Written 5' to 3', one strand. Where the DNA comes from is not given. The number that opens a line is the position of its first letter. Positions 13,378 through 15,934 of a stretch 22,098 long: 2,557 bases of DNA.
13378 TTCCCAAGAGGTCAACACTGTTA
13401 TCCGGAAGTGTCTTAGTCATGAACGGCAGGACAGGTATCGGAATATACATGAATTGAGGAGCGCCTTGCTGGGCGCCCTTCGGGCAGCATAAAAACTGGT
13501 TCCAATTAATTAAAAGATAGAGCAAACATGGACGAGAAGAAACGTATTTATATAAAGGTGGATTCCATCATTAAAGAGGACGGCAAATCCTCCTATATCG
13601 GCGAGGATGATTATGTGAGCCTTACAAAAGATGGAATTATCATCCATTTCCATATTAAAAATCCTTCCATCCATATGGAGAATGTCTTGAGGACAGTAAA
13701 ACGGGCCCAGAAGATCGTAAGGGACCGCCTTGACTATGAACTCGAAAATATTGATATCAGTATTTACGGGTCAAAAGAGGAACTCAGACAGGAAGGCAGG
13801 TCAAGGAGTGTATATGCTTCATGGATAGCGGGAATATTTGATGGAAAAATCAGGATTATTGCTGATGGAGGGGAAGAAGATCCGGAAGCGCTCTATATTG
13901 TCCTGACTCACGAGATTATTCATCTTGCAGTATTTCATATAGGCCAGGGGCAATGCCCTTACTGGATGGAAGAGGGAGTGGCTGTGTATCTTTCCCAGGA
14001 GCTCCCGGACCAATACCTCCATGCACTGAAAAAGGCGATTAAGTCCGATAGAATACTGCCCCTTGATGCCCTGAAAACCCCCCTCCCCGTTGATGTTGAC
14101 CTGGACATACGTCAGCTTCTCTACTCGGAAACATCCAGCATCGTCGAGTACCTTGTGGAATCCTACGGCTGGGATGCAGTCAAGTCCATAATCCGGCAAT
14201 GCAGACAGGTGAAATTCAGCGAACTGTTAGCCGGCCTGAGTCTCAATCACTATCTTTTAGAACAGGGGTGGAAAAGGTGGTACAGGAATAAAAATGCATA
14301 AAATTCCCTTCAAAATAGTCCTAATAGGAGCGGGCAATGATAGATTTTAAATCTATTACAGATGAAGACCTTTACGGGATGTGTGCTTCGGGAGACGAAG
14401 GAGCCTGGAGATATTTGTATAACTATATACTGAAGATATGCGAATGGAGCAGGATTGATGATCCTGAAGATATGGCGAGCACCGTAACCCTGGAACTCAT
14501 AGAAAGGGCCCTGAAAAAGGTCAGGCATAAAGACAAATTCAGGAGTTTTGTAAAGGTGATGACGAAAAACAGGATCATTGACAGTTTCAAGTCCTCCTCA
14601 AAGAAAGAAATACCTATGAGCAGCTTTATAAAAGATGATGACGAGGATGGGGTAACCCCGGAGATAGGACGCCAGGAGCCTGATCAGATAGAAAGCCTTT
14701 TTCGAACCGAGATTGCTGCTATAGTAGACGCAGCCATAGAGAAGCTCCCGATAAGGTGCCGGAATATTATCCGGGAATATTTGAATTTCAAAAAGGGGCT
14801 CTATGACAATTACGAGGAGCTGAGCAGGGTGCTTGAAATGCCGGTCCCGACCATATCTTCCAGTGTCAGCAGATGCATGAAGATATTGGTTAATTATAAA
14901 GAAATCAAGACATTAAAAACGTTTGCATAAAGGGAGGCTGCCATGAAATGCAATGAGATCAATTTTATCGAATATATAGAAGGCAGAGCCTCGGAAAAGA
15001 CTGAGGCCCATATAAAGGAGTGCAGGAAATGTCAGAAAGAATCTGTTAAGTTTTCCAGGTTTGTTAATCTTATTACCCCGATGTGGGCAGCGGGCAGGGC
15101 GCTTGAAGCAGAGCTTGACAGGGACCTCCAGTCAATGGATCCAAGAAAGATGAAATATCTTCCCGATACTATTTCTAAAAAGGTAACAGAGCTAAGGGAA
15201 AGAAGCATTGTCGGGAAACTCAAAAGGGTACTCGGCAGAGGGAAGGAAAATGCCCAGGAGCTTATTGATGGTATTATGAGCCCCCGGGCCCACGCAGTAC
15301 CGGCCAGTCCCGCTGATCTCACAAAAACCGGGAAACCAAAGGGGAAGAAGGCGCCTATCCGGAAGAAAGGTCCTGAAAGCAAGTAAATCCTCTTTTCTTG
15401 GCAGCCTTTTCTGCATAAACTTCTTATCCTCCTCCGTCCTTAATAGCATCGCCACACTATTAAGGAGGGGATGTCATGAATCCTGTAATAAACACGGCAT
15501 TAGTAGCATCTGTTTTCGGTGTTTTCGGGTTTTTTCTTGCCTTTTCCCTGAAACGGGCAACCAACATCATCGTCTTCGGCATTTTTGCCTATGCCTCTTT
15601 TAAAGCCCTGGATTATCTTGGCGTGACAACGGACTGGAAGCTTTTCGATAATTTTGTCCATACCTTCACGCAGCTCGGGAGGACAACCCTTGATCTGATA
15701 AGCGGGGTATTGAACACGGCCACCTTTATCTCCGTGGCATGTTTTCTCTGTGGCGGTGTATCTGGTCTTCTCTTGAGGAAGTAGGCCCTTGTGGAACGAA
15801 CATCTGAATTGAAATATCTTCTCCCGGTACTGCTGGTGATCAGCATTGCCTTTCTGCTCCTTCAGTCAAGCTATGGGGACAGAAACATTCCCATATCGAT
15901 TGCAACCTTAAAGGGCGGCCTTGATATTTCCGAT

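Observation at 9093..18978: Candidate envelope-growth signalling system: kinase - kinase - metallopeptidase-like - sigma/anti-sigma - small membrane protein - RodA - PBP2 in one direction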

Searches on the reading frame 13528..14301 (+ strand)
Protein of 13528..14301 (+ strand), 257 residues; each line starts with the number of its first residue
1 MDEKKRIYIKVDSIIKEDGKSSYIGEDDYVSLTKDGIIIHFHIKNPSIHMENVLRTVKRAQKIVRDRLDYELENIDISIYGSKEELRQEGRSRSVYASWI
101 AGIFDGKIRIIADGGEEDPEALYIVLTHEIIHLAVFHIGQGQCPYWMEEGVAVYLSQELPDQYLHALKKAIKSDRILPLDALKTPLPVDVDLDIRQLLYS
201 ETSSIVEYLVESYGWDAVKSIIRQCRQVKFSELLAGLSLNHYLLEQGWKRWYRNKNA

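Call 4: search_protein_families(library=pfam, proteins=[window:13528-14301:+], max_evalue=0.01)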
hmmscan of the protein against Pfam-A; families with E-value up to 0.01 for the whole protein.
window:13528-14301:+ (257 aa): 1 family
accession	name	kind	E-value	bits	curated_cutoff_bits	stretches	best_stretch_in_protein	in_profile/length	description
PF13485.12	Peptidase_MA_2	-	3.4e-13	50.3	32.4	1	74-250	20-197/201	Peptidase MA superfamily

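Call 6: search_protein_families(library=ncbifam, proteins=[window:13528-14301:+], max_evalue=0.01)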
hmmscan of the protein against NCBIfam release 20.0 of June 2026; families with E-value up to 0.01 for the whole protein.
window:13528-14301:+ (257 aa): 0 families

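Call 7: find_encoding_contigs(protein=window:13528-14301:+, flank=10000, max_places=6)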
Protein window:13528-14301:+ (257 aa): no gene with exactly this product is on record in the collection.

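Call 33: search_solved_structures(query=window:13528-14301:+, max_evalue=1)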
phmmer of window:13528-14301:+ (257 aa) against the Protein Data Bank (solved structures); distinct sequences matched with E-value up to 1: 0.

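Call 41: find_homologous_proteins(query=window:13528-14301:+, max_evalue=0.00001)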
Query window:13528-14301:+ (257 aa): 77 proteins with E <= 0.00001 among 496 candidates.
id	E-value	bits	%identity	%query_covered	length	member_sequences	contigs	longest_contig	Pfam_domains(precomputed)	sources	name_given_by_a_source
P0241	5.9e-167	572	100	100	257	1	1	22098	PF13485.12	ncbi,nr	ncbi:MAG: hypothetical protein C0392_10235 [Syntrophus sp. (in: bacteria)]|nr:hypothetical protein [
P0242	3.1e-111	389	67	100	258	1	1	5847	PF13485.12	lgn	-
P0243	2.9e-107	376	65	100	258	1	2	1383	PF13485.12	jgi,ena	-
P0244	1.8e-106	373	66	100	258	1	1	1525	PF13485.12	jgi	jgi:hypothetical protein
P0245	1.0e-104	368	64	100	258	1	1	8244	PF13485.12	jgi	jgi:Peptidase MA superfamily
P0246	1.9e-104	367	64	100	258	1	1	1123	PF13485.12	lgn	-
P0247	6.5e-104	365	64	100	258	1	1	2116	PF13485.12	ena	-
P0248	1.1e-103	364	61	100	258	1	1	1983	PF13485.12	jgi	jgi:hypothetical protein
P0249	3.9e-103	363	62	100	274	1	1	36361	PF13485.12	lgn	-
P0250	6.4e-103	362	63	100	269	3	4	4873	PF13485.12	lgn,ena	-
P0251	7.4e-103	362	62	100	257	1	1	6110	PF13485.12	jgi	jgi:hypothetical protein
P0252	8.8e-103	361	61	100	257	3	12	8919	PF13485.12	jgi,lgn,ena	-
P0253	5.6e-102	359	62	100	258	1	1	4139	PF13485.12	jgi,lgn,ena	-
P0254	6.8e-102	359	62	100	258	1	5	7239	PF13485.12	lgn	-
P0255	9.9e-101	355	62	100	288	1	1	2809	PF13485.12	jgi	jgi:hypothetical protein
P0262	1.6e-99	351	60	98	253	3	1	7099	PF13485.12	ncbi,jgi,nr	ncbi:MAG: hypothetical protein BWK74_05270 [Desulfobacteraceae bacterium A6]|nr:MAG: hypothetical pr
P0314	1.7e-64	236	44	99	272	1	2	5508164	PF13485.12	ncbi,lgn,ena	-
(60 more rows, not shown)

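Call 42: find_encoding_contigs(protein=P0314, flank=10000, max_places=1)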
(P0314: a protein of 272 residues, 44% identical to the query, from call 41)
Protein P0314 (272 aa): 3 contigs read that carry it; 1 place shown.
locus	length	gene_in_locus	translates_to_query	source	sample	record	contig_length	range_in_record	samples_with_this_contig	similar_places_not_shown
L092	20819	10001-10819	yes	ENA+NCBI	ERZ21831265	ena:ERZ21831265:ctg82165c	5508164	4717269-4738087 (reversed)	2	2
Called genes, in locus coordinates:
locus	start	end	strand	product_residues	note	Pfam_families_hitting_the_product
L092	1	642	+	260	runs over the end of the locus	PF12401:FhaA_N, PF16697:Yop-YscD_cpl, PF00498:FHA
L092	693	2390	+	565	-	PF00498:FHA, PF16697:Yop-YscD_cpl (weak), PF00498:FHA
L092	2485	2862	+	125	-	-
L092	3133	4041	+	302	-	PF00581:Rhodanese, PF00899:ThiF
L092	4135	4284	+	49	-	-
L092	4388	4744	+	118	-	-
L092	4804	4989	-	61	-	-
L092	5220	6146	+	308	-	-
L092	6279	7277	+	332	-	-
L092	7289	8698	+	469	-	-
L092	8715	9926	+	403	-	PF00069:Pkinase, PF07714:PK_Tyr_Ser-Thr, PF03109:ABC1 (weak)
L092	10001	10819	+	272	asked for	PF13485:Peptidase_MA_2 (weak)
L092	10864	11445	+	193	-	PF04542:Sigma70_r2 (weak)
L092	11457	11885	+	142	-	-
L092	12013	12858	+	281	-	PF12401:FhaA_N, PF16697:Yop-YscD_cpl, PF00498:FHA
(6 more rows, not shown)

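Call 43: find_encoding_contigs(protein=P0262, flank=10000, max_places=1)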
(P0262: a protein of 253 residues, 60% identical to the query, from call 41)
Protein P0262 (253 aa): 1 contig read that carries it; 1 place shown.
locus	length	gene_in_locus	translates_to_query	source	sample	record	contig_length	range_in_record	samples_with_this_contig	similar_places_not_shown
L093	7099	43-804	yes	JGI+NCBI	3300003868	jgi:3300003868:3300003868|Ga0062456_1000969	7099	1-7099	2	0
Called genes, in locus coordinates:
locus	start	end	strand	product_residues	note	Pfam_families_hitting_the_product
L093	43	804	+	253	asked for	PF13485:Peptidase_MA_2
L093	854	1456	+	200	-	-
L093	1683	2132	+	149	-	-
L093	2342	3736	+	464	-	PF01098:FTSW_RODA_SPOVE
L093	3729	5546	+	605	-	PF21922:PBP_dimer_2, PF00905:Transpeptidase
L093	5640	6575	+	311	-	PF12401:FhaA_N, PF16697:Yop-YscD_cpl, PF00498:FHA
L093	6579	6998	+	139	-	-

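Call 59: predict_structure(alignment_id=A2)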
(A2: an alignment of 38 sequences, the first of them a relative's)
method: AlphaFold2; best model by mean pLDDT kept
length: 257 residues; sequences in the alignment: 38
mean_pLDDT: 82.6   pTM: 0.81
mean pLDDT of the five models: 82.6, 81.2, 79.7, 79.2, 78.8
residues with pLDDT >= 90: 128; 70-90: 73; 50-70: 42; < 50: 14
segments of 3 or more residues with pLDDT < 50: 90-101
pLDDT, mean of each block of 10 residues (from residue 1): 57 55 65 86 76 91 97 89 69 44 67 61 88 94 94 88 92 94 85 90 97 97 96 95 96 88
secondary structure, 60 per line:
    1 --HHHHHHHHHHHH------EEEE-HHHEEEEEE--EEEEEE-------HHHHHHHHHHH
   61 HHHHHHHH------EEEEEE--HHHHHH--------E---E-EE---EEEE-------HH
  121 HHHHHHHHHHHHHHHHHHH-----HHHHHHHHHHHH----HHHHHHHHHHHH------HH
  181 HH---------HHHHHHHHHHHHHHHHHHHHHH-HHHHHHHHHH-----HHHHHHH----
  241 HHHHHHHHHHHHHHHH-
elements in order: H3-14 E21-24 E29-34 E37-42 H50-68 E75-80 H83-88 E108-111 H119-139 H145-156 H161-172 H179-182 H192-213 H215-224 H230-236 H241-256

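Call 62: fold_search(model_id=the predicted structure, library=pdb)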
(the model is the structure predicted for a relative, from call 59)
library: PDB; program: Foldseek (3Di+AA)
matches with E <= 10: 403; with E <= 0.001: 2
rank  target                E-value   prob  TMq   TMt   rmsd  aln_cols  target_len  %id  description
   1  5dll                  4.5e-04  1.00  0.48  0.17   8.5       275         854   13  Aminopeptidase N (pepN) from Francisella tularensis subsp. tularensis SCHU S4 (released 2015-09-16)
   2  3qnf_A                8.0e-04  1.00  0.46  0.20   8.4       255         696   13  Crystal structure of the open state of human endoplasmic reticulum aminopeptidase 1 ERAP1 (released 2011-02-23)
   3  5c97_B                1.8e-03  1.00  0.48  0.17   7.8       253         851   14  Insulin regulated aminopeptidase (released 2015-08-26)
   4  8cgw_A                2.6e-03  1.00  0.45  0.17   9.1       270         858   15  Insulin-regulated aminopeptidase (IRAP) in complex with an allosteric benzopyran-based inhibitor (released 2024-01-31)
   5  6ydx_A                2.9e-03  1.00  0.45  0.16   8.4       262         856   13  Insulin-regulated aminopeptidase complexed with a macrocyclic peptidic inhibitor (released 2020-07-22)
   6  3qnf_B                2.9e-03  1.00  0.46  0.17   8.4       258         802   13  Crystal structure of the open state of human endoplasmic reticulum aminopeptidase 1 ERAP1 (released 2011-02-23)
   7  8z27_b                2.9e-03  1.00  0.45  0.16   8.8       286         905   16  The structure of TGEV RBD and dog APN complex (released 2024-12-11)
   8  6mgq_B                3.1e-03  1.00  0.47  0.17   8.5       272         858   14  ERAP1 in the open conformation bound to 10mer phosphinic inhibitor DG014 (released 2019-12-18)
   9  8t41                  3.2e-03  1.00  0.49  0.17   8.1       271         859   14  Crystal structure of aminopeptidase N from Mycobacterium tuberculosis (released 2024-04-17)
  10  6a8z_B                3.2e-03  1.00  0.47  0.30   8.2       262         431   12  Crystal structure of M1 zinc metallopeptidase from Deinococcus radiodurans (released 2019-07-17)
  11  3mdj_B                3.2e-03  1.00  0.46  0.17   6.1       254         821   13  ER Aminopeptidase, ERAP1, Bound to the Zinc Aminopeptidase Inhibitor, Bestatin (released 2011-03-30)
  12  4z7i_A                3.2e-03  1.00  0.46  0.17   7.9       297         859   15  Crystal structure of insulin regulated aminopeptidase in complex with ligand (released 2015-08-26)
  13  6u7g_B                3.4e-03  1.00  0.47  0.16   7.2       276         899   13  HCoV-229E RBD Class V in complex with human APN (released 2019-11-13)
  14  5zi5_A                3.4e-03  1.00  0.44  0.16   8.8       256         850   12  Crystal structure of Legionella pneumophila aminopeptidase A (released 2018-09-19)
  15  6oiu_D                3.6e-03  1.00  0.46  0.16   8.6       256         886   10  X-ray crystal structure of the ectodomain of the Toxoplasma gondii ME49 Aminopeptidase N (TGME49_224350) (released 2020-09-30)
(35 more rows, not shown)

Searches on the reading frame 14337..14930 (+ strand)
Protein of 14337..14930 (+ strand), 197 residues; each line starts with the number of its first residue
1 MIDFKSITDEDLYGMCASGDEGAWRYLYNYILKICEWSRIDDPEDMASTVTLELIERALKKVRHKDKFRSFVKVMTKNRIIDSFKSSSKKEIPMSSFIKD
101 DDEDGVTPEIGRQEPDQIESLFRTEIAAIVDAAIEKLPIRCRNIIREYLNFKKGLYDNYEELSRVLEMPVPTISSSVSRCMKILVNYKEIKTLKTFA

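Call 4: search_protein_families(library=pfam, proteins=[window:14337-14930:+], max_evalue=0.01)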
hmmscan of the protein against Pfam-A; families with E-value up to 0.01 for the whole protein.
window:14337-14930:+ (197 aa): 1 family
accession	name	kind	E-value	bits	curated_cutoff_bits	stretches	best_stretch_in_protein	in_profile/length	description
PF04542.20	Sigma70_r2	-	0.00065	19.9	24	1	39-88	19-69/71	Sigma-70 region 2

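Call 6: search_protein_families(library=ncbifam, proteins=[window:14337-14930:+], max_evalue=0.01)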
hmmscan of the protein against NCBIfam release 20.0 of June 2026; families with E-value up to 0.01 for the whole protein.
window:14337-14930:+ (197 aa): 19 families
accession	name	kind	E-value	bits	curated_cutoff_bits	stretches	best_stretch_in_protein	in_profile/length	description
TIGR02937.1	sigma70-ECF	superfamily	3.6e-17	62.5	42.9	1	24-186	11-163/165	sigma-70 family RNA polymerase sigma factor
TIGR02985.1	Sig70_bacteroi1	subfamily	5.1e-12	46.3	126.4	1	25-184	12-158/162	RNA polymerase sigma-70 factor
NF009172.0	PRK12519.1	subfamily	2.1e-09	37.2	222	1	7-182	14-183/194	RNA polymerase sigma factor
NF009166.1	PRK12513.1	equivalog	4e-08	33.2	206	1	26-176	34-174/193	RNA polymerase sigma factor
NF007223.0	PRK09641.1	equivalog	7.8e-07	29.1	209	1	58-184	59-180/187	RNA polymerase sigma factor SigW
NF009171.0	PRK12518.1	equivalog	1.8e-06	27.9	208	1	6-183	11-179/191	RNA polymerase sigma factor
TIGR02939.1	RpoE_Sigma70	equivalog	2.2e-05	24.5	236.15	1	41-181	45-179/190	RNA polymerase sigma factor RpoE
NF058625.1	sigma_PG0214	equivalog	2.9e-05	23.8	130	1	41-182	29-155/170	GFO_1088 family ECF-type sigma factor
NF007215.0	PRK09637.1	equivalog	0.00017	21.6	212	1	41-179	26-145/181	RNA polymerase sigma factor SigZ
TIGR02959.1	SigZ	equivalog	0.00019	21.3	168.65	1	42-146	21-110/170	RNA polymerase sigma factor SigZ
NF009185.0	PRK12533.1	equivalog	0.00021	21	248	1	101-185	110-190/231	RNA polymerase sigma factor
NF009182.0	PRK12530.1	subfamily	0.00023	20.7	264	1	44-152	33-154/193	RNA polymerase sigma factor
NF041236.1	CAS_III-E_sigma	exception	0.00038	20.4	100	1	42-184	50-200/206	type III-E CRISPR-associated RpoE-like sigma factor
NF009190.0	PRK12538.1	equivalog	0.00058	19.6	303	1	9-180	50-211/233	RNA polymerase sigma factor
NF009195.0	PRK12543.1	subfamily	0.00089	18.8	197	1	12-190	10-180/192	RNA polymerase sigma factor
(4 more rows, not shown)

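Call 74: search_solved_structures(query=A5, max_evalue=0.01)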
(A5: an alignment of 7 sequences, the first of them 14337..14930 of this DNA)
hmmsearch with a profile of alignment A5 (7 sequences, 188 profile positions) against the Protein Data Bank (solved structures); distinct sequences matched with E-value up to 0.01: 4.
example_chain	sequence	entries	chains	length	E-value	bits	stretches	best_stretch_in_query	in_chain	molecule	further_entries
6in7_B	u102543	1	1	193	2.6e-05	27.4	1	8-171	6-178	RNA polymerase sigma-H factor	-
8z6g_B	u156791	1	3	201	2.7e-05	27.3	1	8-171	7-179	RNA polymerase sigma factor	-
6jbq_F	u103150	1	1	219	0.00018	24.6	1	1-171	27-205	ECF RNA polymerase sigma-E factor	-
1or7_A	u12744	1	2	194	0.0003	23.9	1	5-171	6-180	RNA polymerase sigma-E factor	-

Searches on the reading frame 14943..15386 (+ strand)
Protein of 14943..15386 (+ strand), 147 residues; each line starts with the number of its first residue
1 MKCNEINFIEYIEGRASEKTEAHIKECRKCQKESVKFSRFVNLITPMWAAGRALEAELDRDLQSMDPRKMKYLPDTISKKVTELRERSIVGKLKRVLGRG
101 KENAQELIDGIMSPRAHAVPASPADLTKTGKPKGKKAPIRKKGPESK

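Call 4: search_protein_families(library=pfam, proteins=[window:14943-15386:+], max_evalue=0.01)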
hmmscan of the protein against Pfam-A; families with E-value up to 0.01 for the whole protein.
window:14943-15386:+ (147 aa): 0 families

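Call 6: search_protein_families(library=ncbifam, proteins=[window:14943-15386:+], max_evalue=0.01)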
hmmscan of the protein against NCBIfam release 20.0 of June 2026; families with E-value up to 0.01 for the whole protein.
window:14943-15386:+ (147 aa): 0 families

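Call 73: search_solved_structures(query=A4, max_evalue=1)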
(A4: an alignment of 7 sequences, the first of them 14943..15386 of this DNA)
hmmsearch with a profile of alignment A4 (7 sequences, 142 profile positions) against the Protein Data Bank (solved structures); distinct sequences matched with E-value up to 1: 1.
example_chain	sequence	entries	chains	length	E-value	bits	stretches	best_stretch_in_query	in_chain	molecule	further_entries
8azw_H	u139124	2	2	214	0.14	15.8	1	36-135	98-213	eL19 (60S ribosomal protein L19) | Ribosomal protein L19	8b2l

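Call 75: search_protein_families(library=pfam, alignment_id=A4, max_evalue=1)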
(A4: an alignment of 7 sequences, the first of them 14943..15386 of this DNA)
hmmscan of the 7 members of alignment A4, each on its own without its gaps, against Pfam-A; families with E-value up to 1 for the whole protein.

A. member 1, window:14943-15386:+ (147 aa): 1 family
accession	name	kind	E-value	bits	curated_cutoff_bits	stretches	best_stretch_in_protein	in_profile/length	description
PF03941.20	INCENP_ARK-bind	-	0.15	12.4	22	1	46-69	19-41/55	Inner centromere protein, ARK binding region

B. families by the number of members that match (of 7 scanned): 12 families
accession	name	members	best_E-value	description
PF13490.11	zf-HC2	3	0.00051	Putative zinc-finger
PF04570.20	zf-FLZ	1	0.0072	zinc-finger of the FCS-type, C2-C2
PF23455.1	DUF7129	1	0.026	Domain of unknown function (DUF7129)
PF24740.1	DUF7691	1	0.026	Domain of unknown function (DUF7691)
PF19614.4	DUF6119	1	0.027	Family of unknown function (DUF6119)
PF06207.16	DUF1002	1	0.08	Protein of unknown function (DUF1002)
PF22337.1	Phage_fiber_rpt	1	0.1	Phage tail fiber repeats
PF13451.12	zf_Tbcl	1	0.12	Probable treble clef domain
PF12813.12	XPG_I_2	1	0.14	XPG domain containing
PF03941.20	INCENP_ARK-bind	1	0.15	Inner centromere protein, ARK binding region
PF14570.12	zf-RING_4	1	0.27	RING/Ubox like zinc-binding domain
PF19901.4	DUF6374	1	0.39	Family of unknown function (DUF6374)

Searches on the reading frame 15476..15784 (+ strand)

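Call 4: search_protein_families(library=pfam, proteins=[window:15476-15784:+], max_evalue=0.01)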
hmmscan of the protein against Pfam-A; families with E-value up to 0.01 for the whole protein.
window:15476-15784:+ (102 aa): 1 family
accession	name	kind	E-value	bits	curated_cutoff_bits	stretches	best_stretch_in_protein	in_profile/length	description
PF08507.15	COPI_assoc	-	0.0032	18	30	1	8-99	8-101/130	COPI associated protein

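Call 6: search_protein_families(library=ncbifam, proteins=[window:15476-15784:+], max_evalue=0.01)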
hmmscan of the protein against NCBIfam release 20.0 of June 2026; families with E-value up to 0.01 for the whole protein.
window:15476-15784:+ (102 aa): 0 families
